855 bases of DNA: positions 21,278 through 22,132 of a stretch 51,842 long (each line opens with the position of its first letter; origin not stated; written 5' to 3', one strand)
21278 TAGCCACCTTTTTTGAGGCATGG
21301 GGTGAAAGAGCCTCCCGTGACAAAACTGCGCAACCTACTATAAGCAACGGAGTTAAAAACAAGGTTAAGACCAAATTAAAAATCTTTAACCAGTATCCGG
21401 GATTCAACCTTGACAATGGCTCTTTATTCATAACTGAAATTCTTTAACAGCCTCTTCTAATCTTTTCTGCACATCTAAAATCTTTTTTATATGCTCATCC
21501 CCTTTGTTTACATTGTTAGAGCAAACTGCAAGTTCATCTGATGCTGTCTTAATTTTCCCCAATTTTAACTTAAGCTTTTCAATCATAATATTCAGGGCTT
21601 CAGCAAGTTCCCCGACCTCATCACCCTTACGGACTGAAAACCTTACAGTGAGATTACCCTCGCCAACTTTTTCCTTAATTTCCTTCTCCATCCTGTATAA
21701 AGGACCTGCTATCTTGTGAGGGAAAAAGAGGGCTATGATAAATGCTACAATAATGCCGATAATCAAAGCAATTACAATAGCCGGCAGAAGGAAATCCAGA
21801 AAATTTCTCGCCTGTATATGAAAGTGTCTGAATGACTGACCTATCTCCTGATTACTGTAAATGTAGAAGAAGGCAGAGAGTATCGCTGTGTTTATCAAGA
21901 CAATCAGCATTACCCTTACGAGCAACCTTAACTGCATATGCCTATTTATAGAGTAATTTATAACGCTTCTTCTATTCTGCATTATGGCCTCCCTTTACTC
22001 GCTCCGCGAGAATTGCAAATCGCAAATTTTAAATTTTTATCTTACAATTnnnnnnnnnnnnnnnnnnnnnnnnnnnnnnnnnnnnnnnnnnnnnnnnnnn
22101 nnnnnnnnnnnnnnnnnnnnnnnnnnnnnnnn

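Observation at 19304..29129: Eight-gene envelope operon that matches no machine I recognise: giant barrel, three paralogous lipoprotein modules, heme/FN3 protein, YVTN propeller, HAMP protein, PPIase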

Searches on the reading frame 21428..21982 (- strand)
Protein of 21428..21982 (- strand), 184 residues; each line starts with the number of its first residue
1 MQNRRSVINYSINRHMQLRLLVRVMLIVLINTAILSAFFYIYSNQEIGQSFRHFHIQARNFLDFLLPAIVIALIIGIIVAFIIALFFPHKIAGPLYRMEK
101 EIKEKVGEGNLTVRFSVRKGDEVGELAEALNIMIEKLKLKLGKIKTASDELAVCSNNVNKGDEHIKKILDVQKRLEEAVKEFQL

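Call 5: search_protein_families(library=pfam, proteins=[window:21428-21982:-], max_evalue=0.1)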
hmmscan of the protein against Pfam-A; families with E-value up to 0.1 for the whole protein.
window:21428-21982:- (184 aa): 6 families
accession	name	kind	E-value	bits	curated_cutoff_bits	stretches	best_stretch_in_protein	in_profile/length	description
PF00672.30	HAMP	-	4.3e-09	37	25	1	104-138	18-52/53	HAMP domain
PF07264.17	EI24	-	0.0027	18.3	32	1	17-89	11-80/199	Sulfate transporter CysZ/Etoposide-induced protein 2.4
PF04893.22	Yip1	-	0.014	15.7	28.6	1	22-87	22-79/173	Yip1 domain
PF06305.16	LapA_dom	-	0.018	15.4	28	0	68-104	22-58/64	Lipopolysaccharide assembly protein A domain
PF05987.18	DUF898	-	0.038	13.5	28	1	14-88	133-207/336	Bacterial protein of unknown function (DUF898)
PF12051.14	DUF3533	-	0.054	12.9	27.6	1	22-90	201-261/380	Protein of unknown function (DUF3533)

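Call 6: search_protein_families(library=ncbifam, proteins=[window:21428-21982:-], max_evalue=0.1)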
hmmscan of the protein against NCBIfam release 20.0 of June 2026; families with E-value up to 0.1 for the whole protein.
window:21428-21982:- (184 aa): 29 families (the best 25 are shown)
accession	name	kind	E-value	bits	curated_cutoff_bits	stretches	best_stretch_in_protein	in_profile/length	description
NF058645.1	MCPCtpMPsAe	equivalog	8.7e-12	44.6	900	1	63-174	202-313/558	methyl-accepting chemotaxis protein CtpM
NF033092.0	HK_WalK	equivalog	2.1e-09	36.5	725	1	57-139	171-248/594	cell wall metabolism sensor histidine kinase WalK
NF053592.1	HK_near_YfiR_like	equivalog_domain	2.9e-07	30.3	194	1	68-137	152-221/223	sensor histidine kinase, YfiR-like protein-associated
NF040691.1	MtrAB_MtrB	equivalog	3.9e-07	29.4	450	1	63-148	184-268/507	MtrAB system histidine kinase MtrB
NF011615.0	PRK15041.1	equivalog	2.2e-05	23.3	947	1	70-168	196-294/554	methyl-accepting chemotaxis protein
NF041847.1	transduc_aer2_vibrio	equivalog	2.2e-05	22.9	1200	1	100-172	463-535/804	aerotaxis transducer Aer2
NF038263.1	prot_phos_SiaA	equivalog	6.2e-05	21.7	700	1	64-151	307-397/658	biofilm regulation protein phosphatase SiaA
NF047851.1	MCPCitTducer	equivalog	7.4e-05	22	900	1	68-166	195-291/553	methyl-accepting chemotaxis citrate transducer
NF007423.1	PRK09966.1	equivalog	8.6e-05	21.6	325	1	58-152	142-236/390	diguanylate cyclase DgcN/YfiN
NF038389.1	ArsS_fam_HK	equivalog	9.2e-05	22.1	250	1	70-138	132-200/403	ArsS family sensor histidine kinase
NF041210.1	his_kin_PieS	equivalog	9.3e-05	21.6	850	1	71-140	171-239/474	two component system sensor histidine kinase PieS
NF011622.0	PRK15048.1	equivalog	0.00011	21.5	900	1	65-166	193-290/553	methyl-accepting chemotaxis protein II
NF011874.0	PRK15347.1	equivalog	0.00022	19.4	852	1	60-140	290-369/921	two component system sensor kinase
TIGR01386.1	cztS_silS_copS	subfamily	0.00041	19.4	292.55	1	60-152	157-249/457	heavy metal sensor histidine kinase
NF047496.1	HK_LIC11548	equivalog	0.00046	19.1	750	1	72-140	280-347/589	LIC_11548 family sensor histidine kinase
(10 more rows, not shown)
